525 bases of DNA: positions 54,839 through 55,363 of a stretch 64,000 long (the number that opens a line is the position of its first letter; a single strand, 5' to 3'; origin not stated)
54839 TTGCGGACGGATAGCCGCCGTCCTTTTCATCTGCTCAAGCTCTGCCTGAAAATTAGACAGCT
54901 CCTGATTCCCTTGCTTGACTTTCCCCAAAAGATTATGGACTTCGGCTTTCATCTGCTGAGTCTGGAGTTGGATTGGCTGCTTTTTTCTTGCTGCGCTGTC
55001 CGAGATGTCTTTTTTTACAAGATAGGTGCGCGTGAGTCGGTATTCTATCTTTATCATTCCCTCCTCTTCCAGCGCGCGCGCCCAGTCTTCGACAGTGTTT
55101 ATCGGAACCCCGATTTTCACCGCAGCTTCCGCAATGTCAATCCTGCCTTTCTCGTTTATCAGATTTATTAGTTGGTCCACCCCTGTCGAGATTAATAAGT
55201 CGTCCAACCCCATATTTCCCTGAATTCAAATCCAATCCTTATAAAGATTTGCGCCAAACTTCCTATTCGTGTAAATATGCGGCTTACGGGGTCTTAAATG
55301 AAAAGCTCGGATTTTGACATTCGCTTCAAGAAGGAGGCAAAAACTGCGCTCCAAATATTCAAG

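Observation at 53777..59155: Candidate uncharacterised module: wH-coiled-coil protein, four-repeat wH protein and an FtsK/HerA-like ATPase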

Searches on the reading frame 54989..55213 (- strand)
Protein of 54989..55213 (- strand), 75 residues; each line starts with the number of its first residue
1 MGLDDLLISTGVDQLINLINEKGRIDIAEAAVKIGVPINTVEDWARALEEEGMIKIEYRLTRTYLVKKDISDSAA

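Call 32: find_homologous_proteins(query=A2, max_evalue=0.01)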
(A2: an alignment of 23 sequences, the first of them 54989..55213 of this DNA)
Query A2 (23 sequences) (75 aa, profile of the alignment): 33 proteins with E <= 0.01 among 572 candidates.
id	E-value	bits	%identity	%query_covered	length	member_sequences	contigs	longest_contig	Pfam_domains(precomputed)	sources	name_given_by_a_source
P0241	1.2e-31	126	58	88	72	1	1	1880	-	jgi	jgi:hypothetical protein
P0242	1.2e-31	126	55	88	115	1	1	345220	-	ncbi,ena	-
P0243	1.9e-31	126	53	88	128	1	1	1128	-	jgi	-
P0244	2.3e-31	125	61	88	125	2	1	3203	-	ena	-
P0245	3.9e-31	125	50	88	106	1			-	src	-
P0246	7.4e-31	124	50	88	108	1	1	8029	-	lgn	-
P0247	8.5e-31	123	55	97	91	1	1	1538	-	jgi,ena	-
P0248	9.2e-31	123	60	100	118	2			-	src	-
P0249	4.7e-30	121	52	88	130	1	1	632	-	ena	-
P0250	5.3e-30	121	56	88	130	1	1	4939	-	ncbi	ncbi:MAG: hypothetical protein AB1468_04250, partial [Candidatus Micrarchaeota archaeon]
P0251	6.4e-30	121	61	88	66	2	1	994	-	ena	-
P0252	1.3e-29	120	56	84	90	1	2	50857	-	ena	-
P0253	1.3e-29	120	60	87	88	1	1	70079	-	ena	-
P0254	1.3e-28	116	53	85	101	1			-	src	-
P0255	3.2e-27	112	50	88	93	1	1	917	-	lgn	-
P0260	4.4e-18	83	51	99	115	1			-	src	-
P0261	1.1e-17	81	46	99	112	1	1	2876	-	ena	-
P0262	5.6e-17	79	45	80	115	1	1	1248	-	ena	-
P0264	6.4e-17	79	52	80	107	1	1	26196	-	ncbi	-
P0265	1.6e-16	78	44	93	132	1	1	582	-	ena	-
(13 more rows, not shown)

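Call 40: search_solved_structures(query=A2, max_evalue=10, show_alignments=3)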
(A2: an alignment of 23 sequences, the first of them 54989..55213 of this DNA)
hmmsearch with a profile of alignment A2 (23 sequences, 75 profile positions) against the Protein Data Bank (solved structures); distinct sequences matched with E-value up to 10: 23.
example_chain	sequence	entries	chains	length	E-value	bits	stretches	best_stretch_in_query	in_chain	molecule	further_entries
7fby_A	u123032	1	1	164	0.028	17.6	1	14-55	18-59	Transcriptional regulatory protein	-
9w4v_A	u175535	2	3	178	0.034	17.3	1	14-55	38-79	Uncharacterized HTH-type transcriptional regulator PH0140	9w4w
2efo_A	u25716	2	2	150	0.057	16.6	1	15-58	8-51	150aa long hypothetical transcriptional regulator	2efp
2e7w_A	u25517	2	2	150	0.058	16.6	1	15-58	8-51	150aa long hypothetical transcriptional regulator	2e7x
2pmh_A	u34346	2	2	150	0.058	16.6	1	15-58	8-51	150aa long hypothetical transcriptional regulator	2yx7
2efq_A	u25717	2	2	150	0.059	16.5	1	15-58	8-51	150aa long hypothetical transcriptional regulator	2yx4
2efn_A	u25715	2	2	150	0.082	16.1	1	15-58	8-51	150aa long hypothetical transcriptional regulator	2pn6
8q90_A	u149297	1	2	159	0.082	16.1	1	14-55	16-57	AsnC family transcriptional regulator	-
1utx_A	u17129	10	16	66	0.17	15.1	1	16-42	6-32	CYLR2 | cytolysin regulator 2 | PUTATIVE TRANSCRIPTION REGULATOR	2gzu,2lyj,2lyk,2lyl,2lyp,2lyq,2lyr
6r7h_B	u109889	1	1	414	0.17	15.1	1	4-42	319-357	COP9 signalosome complex subunit 2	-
2xiu_A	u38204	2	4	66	0.17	15.1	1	16-42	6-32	CYLR2 | CYLR2 SYNONYM CYTOLYSIN REPRESSOR 2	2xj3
2cyy_A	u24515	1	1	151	0.17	15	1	14-55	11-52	Putative HTH-type transcriptional regulator PH1519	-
6r6h_B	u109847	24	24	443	0.21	14.8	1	4-42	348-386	COP9 signalosome complex subunit 2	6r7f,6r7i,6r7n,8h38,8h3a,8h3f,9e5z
4d10_B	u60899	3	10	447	0.21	14.8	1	4-42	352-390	COP9 SIGNALOSOME COMPLEX SUBUNIT 2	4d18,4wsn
1ri7_A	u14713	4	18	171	0.23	14.6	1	14-55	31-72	Putative transcriptional regulator | Putative HTH-type transcriptional regulator PH1519 | Uncharacterized HTH-type transcriptional regulator PH1519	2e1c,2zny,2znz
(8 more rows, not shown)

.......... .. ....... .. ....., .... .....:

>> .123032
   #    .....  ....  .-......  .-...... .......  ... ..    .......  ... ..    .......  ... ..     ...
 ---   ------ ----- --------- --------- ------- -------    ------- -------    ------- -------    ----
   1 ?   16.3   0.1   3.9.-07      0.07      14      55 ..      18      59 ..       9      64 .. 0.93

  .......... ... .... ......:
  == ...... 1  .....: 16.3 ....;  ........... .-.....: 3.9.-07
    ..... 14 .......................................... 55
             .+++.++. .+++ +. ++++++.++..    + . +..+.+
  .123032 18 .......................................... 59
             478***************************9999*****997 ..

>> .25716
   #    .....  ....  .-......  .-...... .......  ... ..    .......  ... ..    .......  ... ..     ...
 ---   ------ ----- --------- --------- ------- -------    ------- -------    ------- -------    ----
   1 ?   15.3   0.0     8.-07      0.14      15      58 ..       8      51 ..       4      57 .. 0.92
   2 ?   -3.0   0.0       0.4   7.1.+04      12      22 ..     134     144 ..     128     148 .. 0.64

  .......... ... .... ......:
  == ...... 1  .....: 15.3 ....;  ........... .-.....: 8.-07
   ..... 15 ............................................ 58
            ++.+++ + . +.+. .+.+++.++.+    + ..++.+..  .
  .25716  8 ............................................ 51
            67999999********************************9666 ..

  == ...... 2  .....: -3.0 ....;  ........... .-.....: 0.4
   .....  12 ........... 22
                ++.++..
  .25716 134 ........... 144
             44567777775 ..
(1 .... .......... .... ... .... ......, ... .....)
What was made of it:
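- A's head resembles Lrp/AsnC HTH domains (call 40).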

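Call 72: find_encoding_contigs(protein=P0264, flank=9000, max_places=2)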
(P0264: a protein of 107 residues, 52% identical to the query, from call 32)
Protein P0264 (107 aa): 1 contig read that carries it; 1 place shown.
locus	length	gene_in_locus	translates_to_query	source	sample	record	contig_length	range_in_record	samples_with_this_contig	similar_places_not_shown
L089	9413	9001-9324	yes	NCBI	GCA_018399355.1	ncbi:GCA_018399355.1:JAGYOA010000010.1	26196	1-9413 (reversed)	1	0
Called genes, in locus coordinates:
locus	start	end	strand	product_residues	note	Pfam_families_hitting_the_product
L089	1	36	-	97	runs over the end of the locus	-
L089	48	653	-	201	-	-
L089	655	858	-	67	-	-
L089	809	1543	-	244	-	-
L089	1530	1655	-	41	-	-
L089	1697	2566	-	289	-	PF01875:Memo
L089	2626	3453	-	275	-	PF13828:DUF4190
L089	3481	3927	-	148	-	-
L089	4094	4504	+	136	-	-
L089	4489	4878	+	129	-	-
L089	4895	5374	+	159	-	-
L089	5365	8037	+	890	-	PF13519:VWA_2, PF00092:VWA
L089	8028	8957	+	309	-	-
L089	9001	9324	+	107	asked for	-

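Call 74: list_cluster_members(proteins=[P0264, P0260, P0261, P0262, P0265, P0252, P0253])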
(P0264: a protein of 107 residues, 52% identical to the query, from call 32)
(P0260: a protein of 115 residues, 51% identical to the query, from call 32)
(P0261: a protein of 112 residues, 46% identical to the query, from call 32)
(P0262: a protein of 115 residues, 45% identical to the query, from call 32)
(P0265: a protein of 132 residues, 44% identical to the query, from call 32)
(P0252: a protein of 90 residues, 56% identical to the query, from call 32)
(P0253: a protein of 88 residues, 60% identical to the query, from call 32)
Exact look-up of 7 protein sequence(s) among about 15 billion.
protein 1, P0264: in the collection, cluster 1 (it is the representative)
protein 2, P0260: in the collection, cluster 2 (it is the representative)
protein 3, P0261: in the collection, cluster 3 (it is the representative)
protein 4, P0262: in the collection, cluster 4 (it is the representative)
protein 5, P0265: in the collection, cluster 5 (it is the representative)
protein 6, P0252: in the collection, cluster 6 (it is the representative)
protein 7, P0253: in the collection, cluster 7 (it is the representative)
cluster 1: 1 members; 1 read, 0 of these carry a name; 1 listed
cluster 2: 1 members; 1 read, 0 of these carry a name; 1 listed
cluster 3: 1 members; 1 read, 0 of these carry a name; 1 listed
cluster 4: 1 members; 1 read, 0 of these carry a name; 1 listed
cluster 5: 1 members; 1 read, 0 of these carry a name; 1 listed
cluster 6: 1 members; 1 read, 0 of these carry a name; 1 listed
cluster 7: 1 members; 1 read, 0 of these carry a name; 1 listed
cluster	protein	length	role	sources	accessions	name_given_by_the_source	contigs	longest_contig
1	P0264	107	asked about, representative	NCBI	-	-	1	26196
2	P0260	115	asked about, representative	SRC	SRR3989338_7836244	-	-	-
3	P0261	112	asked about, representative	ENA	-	-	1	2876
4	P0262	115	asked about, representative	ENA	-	-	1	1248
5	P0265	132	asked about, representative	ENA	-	-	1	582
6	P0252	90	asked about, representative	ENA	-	-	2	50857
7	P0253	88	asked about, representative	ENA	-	-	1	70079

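Call 81: search_protein_representatives(alignment_id=A4)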
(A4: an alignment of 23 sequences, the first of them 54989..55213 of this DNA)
Query: 23 sequences, 112 profile positions. Proteins with E-value up to 0.001 (for the whole library): 2462; up to 1e-10: 942; up to 1e-30: 57. The best 150 are listed.
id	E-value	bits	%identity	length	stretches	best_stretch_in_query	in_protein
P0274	6.0e-40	152.0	-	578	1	1-110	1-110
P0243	9.0e-40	151.5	-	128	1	1-111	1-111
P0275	2.8e-37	143.4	-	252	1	1-110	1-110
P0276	3.5e-37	143.1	-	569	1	1-111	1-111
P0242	5.5e-37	142.5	-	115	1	1-90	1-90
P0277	5.8e-37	142.4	-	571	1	1-111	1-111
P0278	1.0e-36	141.6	-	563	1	1-111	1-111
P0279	2.9e-36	140.2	-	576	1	1-109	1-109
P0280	6.3e-36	139.1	-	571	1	1-109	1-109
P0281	6.7e-36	139.0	-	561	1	1-111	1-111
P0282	7.7e-36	138.8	-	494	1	1-111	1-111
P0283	1.3e-35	138.1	-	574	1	1-111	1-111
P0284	1.5e-35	137.8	-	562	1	1-110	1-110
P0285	2.0e-35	137.5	-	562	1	1-111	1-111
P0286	2.0e-35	137.4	-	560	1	2-110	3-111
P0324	8.6e-31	122.5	-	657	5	10-105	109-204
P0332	1.6e-30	121.7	-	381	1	1-111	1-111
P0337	2.6e-30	121.0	-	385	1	4-110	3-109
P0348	6.5e-30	119.7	-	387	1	2-110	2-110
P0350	8.9e-30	119.3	-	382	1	1-111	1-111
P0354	1.3e-29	118.7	-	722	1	1-109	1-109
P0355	2.0e-29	118.2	-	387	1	5-111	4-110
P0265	2.3e-29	117.9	-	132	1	1-111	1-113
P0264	2.4e-29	117.9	-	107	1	4-106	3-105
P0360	6.8e-29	116.4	-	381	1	5-111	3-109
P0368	1.0e-28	115.9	-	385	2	1-110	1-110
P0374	1.8e-28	115.1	-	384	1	5-111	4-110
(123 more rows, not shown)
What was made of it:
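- A later profile (A4), which already included members of that group, found 2462 clusters at 50% identity with E <= 0.001 (call 81).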

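Call 82: list_cluster_members(proteins=[P0332, P0337, P0348, P0350, P0355, P0360, P0368, P0374, P0324, P0354])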
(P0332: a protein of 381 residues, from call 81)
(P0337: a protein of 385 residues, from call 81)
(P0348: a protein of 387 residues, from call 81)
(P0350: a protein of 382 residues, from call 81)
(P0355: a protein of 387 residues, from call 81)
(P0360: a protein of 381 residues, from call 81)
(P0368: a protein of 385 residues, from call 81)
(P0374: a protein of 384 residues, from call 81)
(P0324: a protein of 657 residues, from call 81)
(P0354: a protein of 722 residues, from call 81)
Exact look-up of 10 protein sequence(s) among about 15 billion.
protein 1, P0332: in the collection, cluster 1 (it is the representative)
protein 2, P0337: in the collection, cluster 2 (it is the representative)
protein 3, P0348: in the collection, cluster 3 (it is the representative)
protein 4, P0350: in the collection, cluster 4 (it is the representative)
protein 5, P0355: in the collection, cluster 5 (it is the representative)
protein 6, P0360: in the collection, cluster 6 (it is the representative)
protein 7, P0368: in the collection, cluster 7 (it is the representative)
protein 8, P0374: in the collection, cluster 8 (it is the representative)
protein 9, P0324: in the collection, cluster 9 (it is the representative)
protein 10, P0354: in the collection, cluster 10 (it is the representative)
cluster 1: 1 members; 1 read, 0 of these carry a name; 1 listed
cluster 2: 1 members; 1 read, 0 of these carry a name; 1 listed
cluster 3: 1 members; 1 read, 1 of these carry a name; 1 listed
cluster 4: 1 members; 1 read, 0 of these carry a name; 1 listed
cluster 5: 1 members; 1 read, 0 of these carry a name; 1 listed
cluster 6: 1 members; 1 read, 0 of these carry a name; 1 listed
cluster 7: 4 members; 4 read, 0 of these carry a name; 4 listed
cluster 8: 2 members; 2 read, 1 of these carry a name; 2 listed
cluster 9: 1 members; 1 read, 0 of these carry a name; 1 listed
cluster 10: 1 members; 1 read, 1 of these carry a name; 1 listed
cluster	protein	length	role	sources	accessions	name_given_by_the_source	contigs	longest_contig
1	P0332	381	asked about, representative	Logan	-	-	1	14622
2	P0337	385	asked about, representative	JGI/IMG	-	-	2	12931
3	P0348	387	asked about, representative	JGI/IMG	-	chromosome segregation ATPase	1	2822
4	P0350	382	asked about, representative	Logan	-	-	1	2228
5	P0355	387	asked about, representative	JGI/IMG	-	-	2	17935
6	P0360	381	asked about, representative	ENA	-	-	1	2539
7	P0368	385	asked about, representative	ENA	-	-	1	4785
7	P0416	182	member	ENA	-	-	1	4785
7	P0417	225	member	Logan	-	-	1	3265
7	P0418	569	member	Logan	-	-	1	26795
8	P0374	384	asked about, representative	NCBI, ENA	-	-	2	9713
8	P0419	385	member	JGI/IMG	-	chromosome segregation ATPase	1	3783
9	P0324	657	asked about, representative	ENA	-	-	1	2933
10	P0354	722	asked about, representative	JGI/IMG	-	DNA repair exonuclease SbcCD ATPase subunit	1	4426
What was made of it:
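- Some database sources name A homologues 'chromosome segregation ATPase' (call 82).
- Tried and rejected: None gave an organism name (calls 74, 82).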

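Call 84: find_related_loci(query=A5, collection=metagenome_contigs, flank=8000)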
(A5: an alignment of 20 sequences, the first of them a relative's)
Query A5 (385 aa) in metagenome_contigs; peptide patterns used: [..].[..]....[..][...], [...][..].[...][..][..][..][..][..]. (x = any residue, [..] = any of these).
599 stretches matched a pattern; 281 encode a relative of the query (tblastn E <= 1e-3); the best 80 are kept; 80 distinct loci.
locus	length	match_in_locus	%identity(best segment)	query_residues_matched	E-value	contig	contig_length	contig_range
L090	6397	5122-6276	86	1-385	0e+0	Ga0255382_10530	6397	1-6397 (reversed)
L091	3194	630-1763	44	7-384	3e-95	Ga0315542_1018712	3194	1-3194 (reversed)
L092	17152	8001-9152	46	1-384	6e-89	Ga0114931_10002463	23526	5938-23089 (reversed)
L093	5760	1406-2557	42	1-384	3e-86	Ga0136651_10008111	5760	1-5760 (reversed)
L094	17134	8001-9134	43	7-383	2e-85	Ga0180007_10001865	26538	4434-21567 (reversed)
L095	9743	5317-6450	41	2-383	1e-84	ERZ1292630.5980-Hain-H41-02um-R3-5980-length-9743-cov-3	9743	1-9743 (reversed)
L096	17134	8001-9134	42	2-383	1e-84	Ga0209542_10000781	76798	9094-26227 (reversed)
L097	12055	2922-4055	41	2-383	4e-83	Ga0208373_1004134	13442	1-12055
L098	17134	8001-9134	41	2-383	4e-83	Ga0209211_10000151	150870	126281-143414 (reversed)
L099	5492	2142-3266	41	2-380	7e-83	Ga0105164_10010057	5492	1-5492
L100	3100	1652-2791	39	7-385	4e-83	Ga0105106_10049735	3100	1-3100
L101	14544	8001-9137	40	2-384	2e-81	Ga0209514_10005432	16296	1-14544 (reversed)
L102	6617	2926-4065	39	7-385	1e-81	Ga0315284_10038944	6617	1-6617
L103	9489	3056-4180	39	2-380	4e-81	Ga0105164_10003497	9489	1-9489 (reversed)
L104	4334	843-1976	40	2-383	3e-81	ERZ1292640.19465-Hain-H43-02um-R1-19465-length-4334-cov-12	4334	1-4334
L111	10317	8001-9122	39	6-383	9e-80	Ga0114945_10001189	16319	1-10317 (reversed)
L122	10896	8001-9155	40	1-385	2e-77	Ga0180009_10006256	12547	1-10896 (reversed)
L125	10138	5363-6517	37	1-385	2e-77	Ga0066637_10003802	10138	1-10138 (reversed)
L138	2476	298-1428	37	7-382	2e-77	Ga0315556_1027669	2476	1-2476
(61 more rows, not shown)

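Call 87: search_protein_families(library=pfam, proteins=[L122:5792-6754:+, L102:2493-2837:+, L125:1726-4392:+, L098:13452-13907:+, L122:3126-3515:+, L111:682-1092:+, L094:3302-3817:+, L138:289-1443:+, L095:253-1371:+], max_evalue=0.05)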
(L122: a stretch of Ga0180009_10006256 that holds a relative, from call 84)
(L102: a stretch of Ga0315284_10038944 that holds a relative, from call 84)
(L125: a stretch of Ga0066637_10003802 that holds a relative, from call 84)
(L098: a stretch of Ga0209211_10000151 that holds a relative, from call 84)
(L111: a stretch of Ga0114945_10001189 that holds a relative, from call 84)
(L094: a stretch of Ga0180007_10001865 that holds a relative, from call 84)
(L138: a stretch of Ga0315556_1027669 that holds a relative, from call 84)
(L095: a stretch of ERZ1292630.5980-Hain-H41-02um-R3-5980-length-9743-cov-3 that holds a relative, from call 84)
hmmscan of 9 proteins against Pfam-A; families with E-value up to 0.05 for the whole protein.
L122:5792-6754:+ (320 aa): 0 families

L102:2493-2837:+ (114 aa): 1 family
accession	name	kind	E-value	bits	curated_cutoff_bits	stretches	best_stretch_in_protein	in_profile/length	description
PF02643.20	DUF192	-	1.9e-15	57.2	27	1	17-111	3-94/96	Uncharacterized ACR, COG1430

L125:1726-4392:+ (888 aa): 2 families
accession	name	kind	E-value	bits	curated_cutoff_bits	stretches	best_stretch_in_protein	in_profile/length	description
PF00092.34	VWA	-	4.1e-13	50.4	23.8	1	470-618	36-173/174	von Willebrand factor type A domain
PF13519.12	VWA_2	-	2.4e-08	35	27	1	449-537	18-106/107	von Willebrand factor type A domain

L098:13452-13907:+ (151 aa): 0 families

L122:3126-3515:+ (129 aa): 2 families
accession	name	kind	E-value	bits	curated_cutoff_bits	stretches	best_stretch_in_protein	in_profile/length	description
PF23928.1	DUF7266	-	0.00053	20.2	27.6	1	14-105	18-108/145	Family of unknown function (DUF7266)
PF04021.17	Class_IIIsignal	-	0.0081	16.5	23.7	1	6-27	2-23/27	Class III signal peptide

L111:682-1092:+ (136 aa): 0 families

L094:3302-3817:+ (171 aa): 0 families

L138:289-1443:+ (384 aa): 10 families
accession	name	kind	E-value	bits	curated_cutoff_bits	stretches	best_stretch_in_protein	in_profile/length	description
PF19220.6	Rod_CreS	-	0.0017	17.9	100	0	165-256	248-335/359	Crescentin, rod domain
PF22223.1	ATR1_N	-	0.0019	18.4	27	1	8-51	4-43/50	ATR1 N-terminal domain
PF08220.18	HTH_DeoR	-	0.0039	17.3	21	1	9-37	3-31/57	DeoR-like helix-turn-helix domain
PF08279.18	HTH_11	-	0.0096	16.2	25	1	10-48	4-43/55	HTH domain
PF13551.12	HTH_29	-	0.017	15.7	28.1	0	21-51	12-43/64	Winged helix-turn helix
PF19187.6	HTH_PafC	-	0.021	15.1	32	0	10-51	8-49/115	PafC helix-turn-helix domain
PF13384.12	HTH_23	-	0.021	15.1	24.6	0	12-50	11-47/50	Homeodomain-like domain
PF01047.28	MarR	-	0.033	14.5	24.6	0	326-357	12-43/59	MarR family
PF08784.17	RPA_C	-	0.037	15.2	22.6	0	21-50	70-99/106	Replication protein A C terminal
PF04136.21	COG3_N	-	0.041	14.3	27.9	0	77-166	8-85/147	Conserved oligomeric Golgi complex subunit 3, N-terminal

L095:253-1371:+ (372 aa): 0 families
